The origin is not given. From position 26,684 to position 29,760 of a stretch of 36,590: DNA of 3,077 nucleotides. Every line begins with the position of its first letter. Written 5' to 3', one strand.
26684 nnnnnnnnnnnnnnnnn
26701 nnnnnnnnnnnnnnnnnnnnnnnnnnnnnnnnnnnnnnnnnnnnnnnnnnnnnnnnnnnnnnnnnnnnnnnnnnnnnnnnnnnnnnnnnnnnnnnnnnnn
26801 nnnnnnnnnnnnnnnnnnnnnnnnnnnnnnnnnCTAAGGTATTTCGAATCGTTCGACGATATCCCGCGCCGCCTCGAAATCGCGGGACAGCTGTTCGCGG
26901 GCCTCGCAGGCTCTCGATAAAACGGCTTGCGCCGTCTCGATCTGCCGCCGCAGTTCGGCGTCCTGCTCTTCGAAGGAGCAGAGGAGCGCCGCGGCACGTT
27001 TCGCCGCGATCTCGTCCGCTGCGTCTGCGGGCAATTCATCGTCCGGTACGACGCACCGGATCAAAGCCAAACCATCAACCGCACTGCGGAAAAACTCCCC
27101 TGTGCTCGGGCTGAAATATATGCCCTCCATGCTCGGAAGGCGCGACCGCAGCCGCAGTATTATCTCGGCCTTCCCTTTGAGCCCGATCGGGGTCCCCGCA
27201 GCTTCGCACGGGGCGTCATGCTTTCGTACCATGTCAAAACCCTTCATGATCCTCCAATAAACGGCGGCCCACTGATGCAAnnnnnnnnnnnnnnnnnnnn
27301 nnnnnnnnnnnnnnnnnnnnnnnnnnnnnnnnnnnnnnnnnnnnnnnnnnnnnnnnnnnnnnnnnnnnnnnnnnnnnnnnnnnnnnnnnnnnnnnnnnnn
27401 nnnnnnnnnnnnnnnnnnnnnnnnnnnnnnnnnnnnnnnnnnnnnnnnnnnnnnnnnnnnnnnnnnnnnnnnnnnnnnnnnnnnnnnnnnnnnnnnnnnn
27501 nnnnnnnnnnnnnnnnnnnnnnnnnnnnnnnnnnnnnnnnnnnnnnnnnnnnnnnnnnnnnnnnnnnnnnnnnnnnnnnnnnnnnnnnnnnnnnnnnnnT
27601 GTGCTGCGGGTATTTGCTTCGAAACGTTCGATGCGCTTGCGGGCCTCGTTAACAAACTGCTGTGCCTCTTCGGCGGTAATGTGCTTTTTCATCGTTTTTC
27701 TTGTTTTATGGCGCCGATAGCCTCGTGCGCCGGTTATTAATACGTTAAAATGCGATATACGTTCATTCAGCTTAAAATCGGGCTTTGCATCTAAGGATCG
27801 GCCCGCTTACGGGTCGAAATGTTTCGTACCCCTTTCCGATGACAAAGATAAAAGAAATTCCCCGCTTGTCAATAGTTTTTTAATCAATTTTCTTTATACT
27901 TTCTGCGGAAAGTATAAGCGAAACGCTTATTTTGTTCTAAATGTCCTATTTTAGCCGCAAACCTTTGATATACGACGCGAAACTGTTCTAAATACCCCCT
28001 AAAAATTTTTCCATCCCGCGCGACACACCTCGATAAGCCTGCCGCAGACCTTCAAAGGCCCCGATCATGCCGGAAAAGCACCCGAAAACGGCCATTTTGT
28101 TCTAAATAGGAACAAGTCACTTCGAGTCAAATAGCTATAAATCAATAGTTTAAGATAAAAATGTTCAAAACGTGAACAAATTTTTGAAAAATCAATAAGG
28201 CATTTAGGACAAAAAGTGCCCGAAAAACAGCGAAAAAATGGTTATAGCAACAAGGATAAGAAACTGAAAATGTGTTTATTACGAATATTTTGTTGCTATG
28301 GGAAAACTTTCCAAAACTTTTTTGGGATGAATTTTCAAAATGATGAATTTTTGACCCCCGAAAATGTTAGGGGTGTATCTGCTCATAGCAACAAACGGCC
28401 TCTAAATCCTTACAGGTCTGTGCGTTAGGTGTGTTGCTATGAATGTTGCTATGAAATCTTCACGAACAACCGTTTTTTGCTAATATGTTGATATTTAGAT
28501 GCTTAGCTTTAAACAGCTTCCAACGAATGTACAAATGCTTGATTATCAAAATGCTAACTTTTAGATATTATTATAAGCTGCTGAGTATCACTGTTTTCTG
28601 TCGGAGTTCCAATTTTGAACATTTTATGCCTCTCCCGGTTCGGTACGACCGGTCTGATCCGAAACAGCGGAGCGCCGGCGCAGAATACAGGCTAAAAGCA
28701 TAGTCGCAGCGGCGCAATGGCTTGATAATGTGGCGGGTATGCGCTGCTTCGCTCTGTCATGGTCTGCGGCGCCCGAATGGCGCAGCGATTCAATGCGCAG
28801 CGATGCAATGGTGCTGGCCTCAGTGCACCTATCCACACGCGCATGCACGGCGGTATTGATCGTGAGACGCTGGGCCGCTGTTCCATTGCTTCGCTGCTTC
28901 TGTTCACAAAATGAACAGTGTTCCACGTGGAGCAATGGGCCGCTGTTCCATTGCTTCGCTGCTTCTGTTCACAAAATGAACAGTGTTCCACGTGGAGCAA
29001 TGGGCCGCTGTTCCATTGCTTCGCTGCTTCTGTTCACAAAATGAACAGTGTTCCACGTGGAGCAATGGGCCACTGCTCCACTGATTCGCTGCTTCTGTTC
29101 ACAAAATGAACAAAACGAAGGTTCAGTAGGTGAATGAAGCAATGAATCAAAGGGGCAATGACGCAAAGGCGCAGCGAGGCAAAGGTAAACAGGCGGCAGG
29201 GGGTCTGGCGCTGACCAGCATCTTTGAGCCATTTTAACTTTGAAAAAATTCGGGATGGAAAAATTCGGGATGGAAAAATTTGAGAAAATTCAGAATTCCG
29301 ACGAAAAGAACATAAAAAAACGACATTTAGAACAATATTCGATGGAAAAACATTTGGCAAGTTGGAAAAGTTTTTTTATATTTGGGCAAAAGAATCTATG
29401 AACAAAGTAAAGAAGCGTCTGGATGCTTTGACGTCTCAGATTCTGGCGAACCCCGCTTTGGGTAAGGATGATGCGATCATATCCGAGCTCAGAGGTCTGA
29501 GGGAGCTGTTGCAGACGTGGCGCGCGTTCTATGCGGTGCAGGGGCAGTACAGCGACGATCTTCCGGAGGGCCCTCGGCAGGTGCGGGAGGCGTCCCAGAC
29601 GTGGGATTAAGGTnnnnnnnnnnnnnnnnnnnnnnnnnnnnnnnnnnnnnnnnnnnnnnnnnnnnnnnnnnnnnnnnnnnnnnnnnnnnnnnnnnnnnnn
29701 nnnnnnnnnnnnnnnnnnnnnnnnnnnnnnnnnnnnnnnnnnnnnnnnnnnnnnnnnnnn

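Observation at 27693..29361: Divergent control region packed with three motif families and a repeat array; candidate origin/operator hub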

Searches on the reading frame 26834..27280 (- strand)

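Call 10: search_protein_families(library=phrogs, proteins=[window:26834-27280:-], max_evalue=0.001)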
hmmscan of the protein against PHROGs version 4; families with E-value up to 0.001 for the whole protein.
window:26834-27280:- (148 aa): 0 families

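Call 13: search_protein_families(library=pfam, proteins=[window:26834-27280:-], max_evalue=0.01)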
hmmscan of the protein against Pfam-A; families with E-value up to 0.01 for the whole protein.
window:26834-27280:- (148 aa): 1 family
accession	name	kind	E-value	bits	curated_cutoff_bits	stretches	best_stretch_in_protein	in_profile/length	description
PF15934.10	Yuri_gagarin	-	0.0064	16.8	28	0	96-142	136-181/234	Yuri gagarin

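Call 36: search_protein_families(library=ncbifam, proteins=[window:26834-27280:-], max_evalue=0.01)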
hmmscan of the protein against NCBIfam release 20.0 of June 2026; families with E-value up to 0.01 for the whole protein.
window:26834-27280:- (148 aa): 0 families

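Call 89: search_protein_families(library=pfam, proteins=[window:26834-27280:-], max_evalue=10)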
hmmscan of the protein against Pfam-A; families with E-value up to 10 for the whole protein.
window:26834-27280:- (148 aa): 1 family
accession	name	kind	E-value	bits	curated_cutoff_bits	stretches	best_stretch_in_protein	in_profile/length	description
PF15934.10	Yuri_gagarin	-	0.0064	16.8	28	1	96-142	136-181/234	Yuri gagarin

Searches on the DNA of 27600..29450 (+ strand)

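Call 8: search_dna_similar(query=window:27600-29450:+, collection=phages, mode=distant, max_rows=30)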
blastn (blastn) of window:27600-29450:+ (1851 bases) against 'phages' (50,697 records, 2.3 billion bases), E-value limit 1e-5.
No match.

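Call 38: search_rna_families(source=window, start=27600, end=29450, threshold=evalue, max_evalue=5)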
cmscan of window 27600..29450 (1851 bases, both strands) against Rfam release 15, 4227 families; matches with E-value up to 5: 4.
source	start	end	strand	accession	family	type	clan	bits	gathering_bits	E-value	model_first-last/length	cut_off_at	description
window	28908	29010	-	RF03590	mir-2009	Gene; miRNA;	-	25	90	0.012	1-83/83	no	mir-2009 microRNA precursor family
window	28245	28298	+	RF01186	SNORD127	Gene; snRNA; snoRNA; CD-box;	-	20.6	45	4.2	1-86/86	no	Small nucleolar RNA SNORD127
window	28925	29026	+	RF04303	MIR162_2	Gene; miRNA;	CL00150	16.7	103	2.2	1-135/135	no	MIR162_2 microRNA precursor family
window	28241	28373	+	RF00015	U4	Gene; snRNA; splicing;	CL00007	14.7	46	2.1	1-138/138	no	U4 spliceosomal RNA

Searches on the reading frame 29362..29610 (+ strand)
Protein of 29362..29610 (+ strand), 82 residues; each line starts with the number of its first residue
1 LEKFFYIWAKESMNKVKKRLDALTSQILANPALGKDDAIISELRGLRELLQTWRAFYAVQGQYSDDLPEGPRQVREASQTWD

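Call 11: search_protein_families(library=phrogs, proteins=[window:29362-29610:+], max_evalue=0.001)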
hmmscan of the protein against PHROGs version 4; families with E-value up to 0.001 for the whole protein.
window:29362-29610:+ (82 aa): 0 families

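Call 13: search_protein_families(library=pfam, proteins=[window:29362-29610:+], max_evalue=0.01)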
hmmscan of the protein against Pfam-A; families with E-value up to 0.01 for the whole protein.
window:29362-29610:+ (82 aa): 1 family
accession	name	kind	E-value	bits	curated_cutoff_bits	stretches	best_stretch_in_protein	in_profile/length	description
PF05016.21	ParE_toxin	-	0.0031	18.5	23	1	8-61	21-73/89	ParE toxin of type II toxin-antitoxin system, parDE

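Call 36: search_protein_families(library=ncbifam, proteins=[window:29362-29610:+], max_evalue=0.01)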
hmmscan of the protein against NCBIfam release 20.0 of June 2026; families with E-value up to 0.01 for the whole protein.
window:29362-29610:+ (82 aa): 0 families

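Call 98: find_encoding_contigs(protein=window:29398-29610:+, flank=2500, max_places=10)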
Protein window:29398-29610:+ (70 aa): 24 contigs read that carry it; 10 places shown.
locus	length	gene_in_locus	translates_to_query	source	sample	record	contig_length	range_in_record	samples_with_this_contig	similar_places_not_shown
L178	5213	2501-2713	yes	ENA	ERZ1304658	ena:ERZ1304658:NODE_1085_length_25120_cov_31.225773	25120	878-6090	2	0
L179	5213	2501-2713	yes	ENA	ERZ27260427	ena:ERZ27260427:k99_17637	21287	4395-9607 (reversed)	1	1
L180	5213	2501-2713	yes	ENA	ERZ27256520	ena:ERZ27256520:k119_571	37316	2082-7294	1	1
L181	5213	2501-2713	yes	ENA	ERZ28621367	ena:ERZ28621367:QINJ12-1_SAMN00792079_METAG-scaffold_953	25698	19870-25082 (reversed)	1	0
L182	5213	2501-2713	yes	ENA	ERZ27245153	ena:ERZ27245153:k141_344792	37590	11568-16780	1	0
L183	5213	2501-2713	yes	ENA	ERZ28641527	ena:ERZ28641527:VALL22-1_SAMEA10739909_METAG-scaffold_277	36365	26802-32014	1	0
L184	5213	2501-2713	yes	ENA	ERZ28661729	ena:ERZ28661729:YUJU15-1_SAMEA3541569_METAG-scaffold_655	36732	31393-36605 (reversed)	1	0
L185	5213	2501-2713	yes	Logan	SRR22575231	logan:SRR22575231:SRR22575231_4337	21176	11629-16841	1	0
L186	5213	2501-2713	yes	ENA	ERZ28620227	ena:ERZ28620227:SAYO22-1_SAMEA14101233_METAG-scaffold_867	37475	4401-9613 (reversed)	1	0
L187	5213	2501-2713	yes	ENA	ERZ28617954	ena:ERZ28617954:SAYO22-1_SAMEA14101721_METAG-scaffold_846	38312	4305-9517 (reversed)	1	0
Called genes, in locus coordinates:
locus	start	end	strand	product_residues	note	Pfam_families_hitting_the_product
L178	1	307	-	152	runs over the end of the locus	-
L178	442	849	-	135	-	-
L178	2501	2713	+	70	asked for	-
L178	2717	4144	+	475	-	PF03237:Terminase_6N, PF04466:Terminase_3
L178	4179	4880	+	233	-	-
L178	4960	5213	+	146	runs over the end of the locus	-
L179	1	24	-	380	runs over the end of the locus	-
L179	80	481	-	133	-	-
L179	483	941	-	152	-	-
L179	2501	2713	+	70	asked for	-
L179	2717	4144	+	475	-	PF03237:Terminase_6N, PF04466:Terminase_3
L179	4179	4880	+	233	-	-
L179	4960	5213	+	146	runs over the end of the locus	-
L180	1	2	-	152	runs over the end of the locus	-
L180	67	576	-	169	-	-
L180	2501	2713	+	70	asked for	-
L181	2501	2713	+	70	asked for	-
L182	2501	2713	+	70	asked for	-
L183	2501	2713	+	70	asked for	-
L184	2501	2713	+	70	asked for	-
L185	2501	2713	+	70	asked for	-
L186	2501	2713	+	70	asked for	-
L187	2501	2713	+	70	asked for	-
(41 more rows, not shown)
